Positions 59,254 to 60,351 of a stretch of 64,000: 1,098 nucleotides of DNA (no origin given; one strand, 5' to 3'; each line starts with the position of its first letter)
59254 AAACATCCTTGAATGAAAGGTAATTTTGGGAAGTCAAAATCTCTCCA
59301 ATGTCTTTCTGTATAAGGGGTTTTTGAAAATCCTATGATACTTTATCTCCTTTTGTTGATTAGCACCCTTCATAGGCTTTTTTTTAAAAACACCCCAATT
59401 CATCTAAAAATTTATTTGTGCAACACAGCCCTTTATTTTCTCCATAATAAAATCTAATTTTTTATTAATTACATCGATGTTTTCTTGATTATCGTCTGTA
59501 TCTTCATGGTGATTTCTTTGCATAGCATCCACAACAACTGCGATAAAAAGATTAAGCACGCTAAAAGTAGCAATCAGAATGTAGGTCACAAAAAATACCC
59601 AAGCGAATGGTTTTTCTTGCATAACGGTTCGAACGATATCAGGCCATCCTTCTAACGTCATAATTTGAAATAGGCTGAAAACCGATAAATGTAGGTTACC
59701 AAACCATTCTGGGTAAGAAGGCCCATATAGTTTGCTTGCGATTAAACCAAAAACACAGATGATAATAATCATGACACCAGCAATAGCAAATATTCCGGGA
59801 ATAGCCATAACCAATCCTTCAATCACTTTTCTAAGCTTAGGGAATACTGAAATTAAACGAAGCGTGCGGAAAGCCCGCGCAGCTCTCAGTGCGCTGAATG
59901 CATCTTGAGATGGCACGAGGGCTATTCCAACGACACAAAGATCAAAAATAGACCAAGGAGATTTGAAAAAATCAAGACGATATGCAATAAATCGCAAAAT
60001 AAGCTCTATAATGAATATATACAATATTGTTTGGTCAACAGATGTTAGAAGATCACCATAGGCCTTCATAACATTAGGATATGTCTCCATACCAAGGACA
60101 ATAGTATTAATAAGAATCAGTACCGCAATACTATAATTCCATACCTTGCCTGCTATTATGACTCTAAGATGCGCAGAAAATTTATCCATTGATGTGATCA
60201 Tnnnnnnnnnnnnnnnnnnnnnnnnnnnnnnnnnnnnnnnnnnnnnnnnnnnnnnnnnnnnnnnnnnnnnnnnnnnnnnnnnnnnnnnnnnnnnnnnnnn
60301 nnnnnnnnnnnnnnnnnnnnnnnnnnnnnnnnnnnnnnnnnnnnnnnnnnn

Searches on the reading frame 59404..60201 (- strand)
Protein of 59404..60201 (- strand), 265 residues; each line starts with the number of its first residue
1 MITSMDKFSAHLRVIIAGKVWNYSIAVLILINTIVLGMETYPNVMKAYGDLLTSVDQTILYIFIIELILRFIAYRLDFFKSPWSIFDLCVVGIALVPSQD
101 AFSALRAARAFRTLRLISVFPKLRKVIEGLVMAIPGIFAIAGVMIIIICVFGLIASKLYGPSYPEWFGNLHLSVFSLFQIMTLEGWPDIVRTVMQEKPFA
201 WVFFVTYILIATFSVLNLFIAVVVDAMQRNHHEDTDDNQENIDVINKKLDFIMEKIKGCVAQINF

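Call 30: search_protein_families(library=pfam, max_evalue=0.001, proteins=[window:59404-60201:-])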
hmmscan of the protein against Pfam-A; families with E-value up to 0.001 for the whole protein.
window:59404-60201:- (265 aa): 2 families
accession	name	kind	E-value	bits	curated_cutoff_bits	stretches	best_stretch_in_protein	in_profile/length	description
PF00520.37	Ion_trans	-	6.9e-46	156.8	25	1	19-230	2-236/241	Ion transport protein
PF08016.18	PKD_channel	-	1.2e-07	31.9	22.4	1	111-228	109-223/225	Polycystin cation channel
